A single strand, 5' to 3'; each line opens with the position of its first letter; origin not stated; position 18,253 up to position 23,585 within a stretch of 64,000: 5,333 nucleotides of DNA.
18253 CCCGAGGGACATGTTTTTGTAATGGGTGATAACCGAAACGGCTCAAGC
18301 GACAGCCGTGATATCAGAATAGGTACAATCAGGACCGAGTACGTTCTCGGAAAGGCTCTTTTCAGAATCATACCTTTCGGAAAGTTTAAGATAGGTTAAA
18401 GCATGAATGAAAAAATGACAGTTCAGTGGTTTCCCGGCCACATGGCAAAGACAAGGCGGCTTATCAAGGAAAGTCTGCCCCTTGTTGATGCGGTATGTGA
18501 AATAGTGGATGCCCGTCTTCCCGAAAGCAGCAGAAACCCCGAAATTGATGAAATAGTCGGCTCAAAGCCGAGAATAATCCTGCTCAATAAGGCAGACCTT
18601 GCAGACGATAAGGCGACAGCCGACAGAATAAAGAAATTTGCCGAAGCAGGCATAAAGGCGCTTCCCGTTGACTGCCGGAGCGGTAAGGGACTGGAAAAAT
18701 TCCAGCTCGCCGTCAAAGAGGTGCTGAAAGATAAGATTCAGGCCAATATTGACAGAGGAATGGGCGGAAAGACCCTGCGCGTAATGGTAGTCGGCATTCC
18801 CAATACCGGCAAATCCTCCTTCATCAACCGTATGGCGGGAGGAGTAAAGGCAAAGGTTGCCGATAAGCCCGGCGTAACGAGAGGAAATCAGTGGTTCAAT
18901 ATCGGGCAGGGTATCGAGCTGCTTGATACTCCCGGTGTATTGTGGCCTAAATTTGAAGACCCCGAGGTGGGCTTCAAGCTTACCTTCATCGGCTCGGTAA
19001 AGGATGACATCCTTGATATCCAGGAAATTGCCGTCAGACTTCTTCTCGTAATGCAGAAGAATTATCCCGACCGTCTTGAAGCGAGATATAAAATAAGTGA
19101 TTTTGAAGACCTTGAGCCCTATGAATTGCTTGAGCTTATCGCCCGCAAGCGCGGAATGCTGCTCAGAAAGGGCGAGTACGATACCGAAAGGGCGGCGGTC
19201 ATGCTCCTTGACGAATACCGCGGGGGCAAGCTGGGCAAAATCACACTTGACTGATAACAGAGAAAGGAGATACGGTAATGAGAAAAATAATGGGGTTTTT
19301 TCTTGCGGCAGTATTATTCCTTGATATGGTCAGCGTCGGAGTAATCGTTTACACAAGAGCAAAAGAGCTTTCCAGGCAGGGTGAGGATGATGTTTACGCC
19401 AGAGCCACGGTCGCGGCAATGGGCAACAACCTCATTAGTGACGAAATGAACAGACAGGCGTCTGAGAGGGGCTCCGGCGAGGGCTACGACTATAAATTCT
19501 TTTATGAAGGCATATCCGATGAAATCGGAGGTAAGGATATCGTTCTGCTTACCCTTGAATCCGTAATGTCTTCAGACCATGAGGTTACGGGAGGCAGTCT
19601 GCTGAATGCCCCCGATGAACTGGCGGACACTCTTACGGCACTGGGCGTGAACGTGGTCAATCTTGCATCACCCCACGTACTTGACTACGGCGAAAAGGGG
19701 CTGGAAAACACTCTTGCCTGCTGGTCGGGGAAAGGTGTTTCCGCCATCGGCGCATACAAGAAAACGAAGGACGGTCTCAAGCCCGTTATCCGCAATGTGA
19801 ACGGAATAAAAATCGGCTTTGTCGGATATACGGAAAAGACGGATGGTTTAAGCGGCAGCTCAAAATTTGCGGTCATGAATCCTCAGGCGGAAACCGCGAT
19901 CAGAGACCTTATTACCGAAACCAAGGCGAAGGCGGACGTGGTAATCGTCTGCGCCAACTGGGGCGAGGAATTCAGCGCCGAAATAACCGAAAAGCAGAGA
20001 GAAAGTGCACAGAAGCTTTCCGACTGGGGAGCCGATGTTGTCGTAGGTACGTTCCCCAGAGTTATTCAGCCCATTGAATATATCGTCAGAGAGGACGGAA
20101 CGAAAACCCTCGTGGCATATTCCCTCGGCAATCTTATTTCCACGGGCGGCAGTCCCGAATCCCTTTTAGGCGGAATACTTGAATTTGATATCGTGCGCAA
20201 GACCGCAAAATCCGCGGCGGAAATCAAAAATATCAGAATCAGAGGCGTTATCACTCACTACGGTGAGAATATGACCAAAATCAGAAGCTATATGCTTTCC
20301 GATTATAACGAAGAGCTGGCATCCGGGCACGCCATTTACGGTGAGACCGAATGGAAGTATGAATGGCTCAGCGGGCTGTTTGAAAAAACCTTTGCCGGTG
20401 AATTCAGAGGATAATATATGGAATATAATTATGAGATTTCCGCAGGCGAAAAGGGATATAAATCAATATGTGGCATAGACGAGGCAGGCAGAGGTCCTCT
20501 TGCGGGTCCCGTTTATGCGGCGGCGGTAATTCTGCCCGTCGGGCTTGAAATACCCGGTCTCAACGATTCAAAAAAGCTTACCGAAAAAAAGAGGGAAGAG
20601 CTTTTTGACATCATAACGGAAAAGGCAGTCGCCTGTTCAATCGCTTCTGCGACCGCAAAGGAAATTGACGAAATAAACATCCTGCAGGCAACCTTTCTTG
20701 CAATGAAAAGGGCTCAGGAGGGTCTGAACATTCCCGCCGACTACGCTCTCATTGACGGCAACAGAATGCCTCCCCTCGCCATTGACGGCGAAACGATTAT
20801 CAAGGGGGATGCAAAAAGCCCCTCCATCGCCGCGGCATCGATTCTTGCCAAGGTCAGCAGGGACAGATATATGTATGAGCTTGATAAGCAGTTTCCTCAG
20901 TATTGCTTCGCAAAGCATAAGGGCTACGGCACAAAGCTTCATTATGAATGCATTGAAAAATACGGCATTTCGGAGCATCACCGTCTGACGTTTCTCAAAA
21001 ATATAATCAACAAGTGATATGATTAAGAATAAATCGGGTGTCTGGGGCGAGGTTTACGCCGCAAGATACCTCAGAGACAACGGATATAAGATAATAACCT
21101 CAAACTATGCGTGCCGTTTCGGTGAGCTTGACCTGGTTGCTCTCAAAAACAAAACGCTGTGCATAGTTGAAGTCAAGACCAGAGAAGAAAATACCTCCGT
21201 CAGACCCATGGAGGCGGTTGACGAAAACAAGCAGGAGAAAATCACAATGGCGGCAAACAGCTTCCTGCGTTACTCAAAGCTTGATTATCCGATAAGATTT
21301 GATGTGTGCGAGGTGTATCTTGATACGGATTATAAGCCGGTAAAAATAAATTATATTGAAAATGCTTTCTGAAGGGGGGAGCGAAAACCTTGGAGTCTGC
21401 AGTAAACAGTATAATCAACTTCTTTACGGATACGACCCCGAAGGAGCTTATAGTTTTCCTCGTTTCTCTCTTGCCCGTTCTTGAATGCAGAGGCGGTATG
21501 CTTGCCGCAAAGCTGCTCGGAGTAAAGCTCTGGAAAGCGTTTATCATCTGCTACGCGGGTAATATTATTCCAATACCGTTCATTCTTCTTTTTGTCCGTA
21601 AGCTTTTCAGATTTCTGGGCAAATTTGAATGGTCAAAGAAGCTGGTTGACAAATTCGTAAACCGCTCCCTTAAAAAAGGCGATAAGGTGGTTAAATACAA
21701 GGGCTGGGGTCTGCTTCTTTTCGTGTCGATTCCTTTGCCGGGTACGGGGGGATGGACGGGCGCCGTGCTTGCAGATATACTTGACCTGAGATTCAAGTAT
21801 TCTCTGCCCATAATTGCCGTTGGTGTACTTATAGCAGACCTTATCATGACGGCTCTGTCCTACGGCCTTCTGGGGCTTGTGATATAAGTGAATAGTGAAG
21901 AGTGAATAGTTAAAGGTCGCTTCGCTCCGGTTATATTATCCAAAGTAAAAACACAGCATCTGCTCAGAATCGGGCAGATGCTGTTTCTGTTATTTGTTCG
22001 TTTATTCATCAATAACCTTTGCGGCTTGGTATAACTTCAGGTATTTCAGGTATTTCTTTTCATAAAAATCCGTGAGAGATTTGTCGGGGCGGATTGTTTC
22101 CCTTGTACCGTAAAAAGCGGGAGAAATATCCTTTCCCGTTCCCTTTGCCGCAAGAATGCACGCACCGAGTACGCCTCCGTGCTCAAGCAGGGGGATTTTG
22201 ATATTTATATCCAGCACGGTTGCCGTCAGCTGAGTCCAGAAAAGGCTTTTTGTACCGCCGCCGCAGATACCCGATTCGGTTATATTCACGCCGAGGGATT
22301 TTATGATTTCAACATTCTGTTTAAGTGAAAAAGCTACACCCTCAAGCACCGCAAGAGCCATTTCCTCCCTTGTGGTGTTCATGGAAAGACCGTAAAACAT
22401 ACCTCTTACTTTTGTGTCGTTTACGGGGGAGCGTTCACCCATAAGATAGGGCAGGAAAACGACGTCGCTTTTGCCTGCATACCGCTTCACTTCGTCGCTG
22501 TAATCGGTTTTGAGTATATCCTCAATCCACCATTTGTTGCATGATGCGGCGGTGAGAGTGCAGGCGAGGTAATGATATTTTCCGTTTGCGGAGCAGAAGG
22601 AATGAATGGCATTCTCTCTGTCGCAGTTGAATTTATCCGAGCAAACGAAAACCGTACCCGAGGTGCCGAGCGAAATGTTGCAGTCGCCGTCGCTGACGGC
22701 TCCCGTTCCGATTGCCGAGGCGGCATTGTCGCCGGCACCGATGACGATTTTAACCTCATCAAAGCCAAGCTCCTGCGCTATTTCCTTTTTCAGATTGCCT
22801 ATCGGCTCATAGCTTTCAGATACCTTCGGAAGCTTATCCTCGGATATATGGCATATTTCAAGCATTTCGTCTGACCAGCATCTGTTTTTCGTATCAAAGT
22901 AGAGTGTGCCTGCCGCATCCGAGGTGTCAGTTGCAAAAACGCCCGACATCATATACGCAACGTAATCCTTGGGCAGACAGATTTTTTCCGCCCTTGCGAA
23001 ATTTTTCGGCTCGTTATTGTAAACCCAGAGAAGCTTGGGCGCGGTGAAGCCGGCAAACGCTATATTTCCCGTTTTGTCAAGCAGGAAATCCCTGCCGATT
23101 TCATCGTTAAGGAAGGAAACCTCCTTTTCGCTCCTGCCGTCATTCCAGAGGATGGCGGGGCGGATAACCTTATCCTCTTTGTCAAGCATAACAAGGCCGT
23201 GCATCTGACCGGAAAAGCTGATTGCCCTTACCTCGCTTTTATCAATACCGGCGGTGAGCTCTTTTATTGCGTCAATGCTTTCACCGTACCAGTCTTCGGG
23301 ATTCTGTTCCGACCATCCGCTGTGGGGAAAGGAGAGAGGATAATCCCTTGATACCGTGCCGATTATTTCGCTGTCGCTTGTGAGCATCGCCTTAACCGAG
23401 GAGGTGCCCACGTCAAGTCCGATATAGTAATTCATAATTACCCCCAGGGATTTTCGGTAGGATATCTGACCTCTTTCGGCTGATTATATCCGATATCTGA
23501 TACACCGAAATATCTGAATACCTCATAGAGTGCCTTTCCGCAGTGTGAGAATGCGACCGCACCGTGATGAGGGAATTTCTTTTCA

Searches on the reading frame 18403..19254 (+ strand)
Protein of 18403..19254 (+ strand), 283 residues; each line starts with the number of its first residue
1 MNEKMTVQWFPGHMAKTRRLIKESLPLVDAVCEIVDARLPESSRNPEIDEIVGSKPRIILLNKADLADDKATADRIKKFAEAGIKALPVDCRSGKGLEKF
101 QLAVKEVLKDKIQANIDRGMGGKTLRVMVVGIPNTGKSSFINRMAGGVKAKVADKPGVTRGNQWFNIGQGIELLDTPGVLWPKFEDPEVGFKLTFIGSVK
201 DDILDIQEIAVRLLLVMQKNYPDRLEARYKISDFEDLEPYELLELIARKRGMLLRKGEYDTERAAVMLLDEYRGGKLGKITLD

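Call 16: search_protein_families(library=pfam, proteins=[window:18403-19254:+])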
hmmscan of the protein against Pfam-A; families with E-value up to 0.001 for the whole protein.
window:18403-19254:+ (283 aa): 3 families
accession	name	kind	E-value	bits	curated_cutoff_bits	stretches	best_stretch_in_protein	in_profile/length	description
PF01926.29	MMR_HSR1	-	1.4e-18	67.5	21.9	1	126-219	1-85/113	50S ribosome-binding GTPase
PF02421.24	FeoB_N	-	2.5e-09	37.3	27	1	126-179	2-57/156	Ferrous iron transport protein B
PF03193.22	RsgA_GTPase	-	2.2e-07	31.3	30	1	58-179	57-168/174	RsgA GTPase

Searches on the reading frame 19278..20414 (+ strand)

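Call 107: search_protein_families(library=pfam, proteins=[window:19278-20414:+], max_evalue=0.00001)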
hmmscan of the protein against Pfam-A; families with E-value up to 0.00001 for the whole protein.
window:19278-20414:+ (378 aa): 1 family
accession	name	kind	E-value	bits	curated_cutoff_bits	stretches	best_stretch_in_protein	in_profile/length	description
PF09587.15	PGA_cap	-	1.5e-55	188.9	27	1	44-288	1-253/255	Bacterial capsule synthesis protein PGA_cap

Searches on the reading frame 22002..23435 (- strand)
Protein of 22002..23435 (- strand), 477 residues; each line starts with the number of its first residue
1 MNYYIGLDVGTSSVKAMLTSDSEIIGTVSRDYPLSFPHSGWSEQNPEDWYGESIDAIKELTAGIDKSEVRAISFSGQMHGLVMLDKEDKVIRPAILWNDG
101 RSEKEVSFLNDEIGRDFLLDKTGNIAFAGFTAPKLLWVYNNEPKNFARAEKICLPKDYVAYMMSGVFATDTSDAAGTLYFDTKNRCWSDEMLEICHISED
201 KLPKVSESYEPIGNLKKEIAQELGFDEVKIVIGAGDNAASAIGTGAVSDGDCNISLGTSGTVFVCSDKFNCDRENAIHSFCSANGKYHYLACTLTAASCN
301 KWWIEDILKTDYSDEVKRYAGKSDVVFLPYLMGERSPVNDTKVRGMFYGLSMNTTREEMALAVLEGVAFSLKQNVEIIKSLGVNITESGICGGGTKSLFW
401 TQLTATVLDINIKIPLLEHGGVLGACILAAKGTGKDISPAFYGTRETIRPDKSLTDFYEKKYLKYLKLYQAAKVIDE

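Call 106: search_protein_families(library=pfam, proteins=[window:22002-23435:-], max_evalue=0.00001)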
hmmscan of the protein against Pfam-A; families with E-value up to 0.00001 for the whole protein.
window:22002-23435:- (477 aa): 2 families
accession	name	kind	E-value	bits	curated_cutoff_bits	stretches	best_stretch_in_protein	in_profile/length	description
PF00370.27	FGGY_N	-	4.8e-70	236.4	28.8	1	3-243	1-245/245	FGGY family of carbohydrate kinases, N-terminal domain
PF02782.22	FGGY_C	-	5.8e-28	98.5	27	1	253-431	2-196/198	FGGY family of carbohydrate kinases, C-terminal domain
